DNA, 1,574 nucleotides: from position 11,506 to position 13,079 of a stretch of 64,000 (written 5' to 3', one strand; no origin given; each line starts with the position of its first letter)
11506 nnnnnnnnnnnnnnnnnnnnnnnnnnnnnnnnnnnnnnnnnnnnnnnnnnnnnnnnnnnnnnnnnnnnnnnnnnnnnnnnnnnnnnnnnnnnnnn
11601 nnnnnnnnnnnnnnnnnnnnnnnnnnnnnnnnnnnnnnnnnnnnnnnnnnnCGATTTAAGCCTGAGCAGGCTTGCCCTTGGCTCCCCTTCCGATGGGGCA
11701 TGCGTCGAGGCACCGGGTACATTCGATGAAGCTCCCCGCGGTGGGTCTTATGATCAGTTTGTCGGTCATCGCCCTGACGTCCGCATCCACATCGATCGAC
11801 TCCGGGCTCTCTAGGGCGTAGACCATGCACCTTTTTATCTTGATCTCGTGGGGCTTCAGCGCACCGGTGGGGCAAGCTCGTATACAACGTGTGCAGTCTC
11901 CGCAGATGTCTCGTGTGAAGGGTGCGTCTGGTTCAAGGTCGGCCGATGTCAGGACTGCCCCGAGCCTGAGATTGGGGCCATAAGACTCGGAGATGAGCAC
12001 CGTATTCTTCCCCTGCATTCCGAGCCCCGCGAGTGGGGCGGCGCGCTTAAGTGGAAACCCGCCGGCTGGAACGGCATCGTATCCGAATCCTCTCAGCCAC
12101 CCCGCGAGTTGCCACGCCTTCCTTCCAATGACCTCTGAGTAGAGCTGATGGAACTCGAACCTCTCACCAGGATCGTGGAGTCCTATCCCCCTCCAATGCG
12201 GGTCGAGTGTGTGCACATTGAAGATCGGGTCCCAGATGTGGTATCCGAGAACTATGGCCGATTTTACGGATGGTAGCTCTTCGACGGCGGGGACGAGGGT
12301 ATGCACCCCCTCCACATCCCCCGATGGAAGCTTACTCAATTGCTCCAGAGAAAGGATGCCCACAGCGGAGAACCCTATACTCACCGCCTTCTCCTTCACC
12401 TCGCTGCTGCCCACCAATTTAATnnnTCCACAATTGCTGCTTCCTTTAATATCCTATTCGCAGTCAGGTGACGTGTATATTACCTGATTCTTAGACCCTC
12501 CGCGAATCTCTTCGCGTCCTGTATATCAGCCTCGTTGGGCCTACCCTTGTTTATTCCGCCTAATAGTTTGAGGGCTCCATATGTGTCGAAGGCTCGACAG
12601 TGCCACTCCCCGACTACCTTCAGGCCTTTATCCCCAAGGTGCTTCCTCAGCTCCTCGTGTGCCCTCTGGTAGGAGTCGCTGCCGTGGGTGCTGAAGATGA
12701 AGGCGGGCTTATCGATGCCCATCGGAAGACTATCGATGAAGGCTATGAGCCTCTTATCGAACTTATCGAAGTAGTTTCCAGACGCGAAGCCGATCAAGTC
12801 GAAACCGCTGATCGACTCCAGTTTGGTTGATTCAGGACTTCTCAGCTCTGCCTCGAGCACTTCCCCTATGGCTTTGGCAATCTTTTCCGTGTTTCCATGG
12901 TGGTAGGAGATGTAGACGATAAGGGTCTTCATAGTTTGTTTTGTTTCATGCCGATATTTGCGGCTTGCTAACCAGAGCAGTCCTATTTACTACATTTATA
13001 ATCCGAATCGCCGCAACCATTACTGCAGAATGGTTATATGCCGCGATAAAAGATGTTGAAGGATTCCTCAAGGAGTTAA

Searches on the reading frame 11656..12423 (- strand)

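Call 60: search_protein_families(library=pfam, proteins=[window:11656-12423:-], max_evalue=0.00001)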
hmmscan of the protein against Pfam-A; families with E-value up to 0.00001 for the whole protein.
window:11656-12423:- (255 aa): 3 families
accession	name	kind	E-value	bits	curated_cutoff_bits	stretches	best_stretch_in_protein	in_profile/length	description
PF13484.11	Fer4_16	-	2.7e-10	41.3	30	1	174-218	2-48/66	4Fe-4S double cluster binding domain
PF12837.12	Fer4_6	-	5.5e-06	26.5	25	0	171-189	6-24/24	4Fe-4S binding domain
PF12838.12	Fer4_7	-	9.8e-06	26.4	27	0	174-245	2-51/52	4Fe-4S dicluster domain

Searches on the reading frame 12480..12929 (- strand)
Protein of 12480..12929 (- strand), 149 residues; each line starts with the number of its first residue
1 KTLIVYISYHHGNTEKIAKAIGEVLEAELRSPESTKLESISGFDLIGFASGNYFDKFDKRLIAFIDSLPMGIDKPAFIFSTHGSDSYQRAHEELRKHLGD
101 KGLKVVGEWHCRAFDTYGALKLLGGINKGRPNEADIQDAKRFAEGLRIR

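Call 61: search_protein_families(library=pfam, proteins=[window:12480-12929:-], max_evalue=0.00001)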
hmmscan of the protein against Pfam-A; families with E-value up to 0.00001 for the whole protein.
window:12480-12929:- (149 aa): 1 family
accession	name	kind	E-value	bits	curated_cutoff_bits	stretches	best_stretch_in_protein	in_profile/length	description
PF12724.12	Flavodoxin_5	-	4e-08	34.1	27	1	3-108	1-110/145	Flavodoxin domain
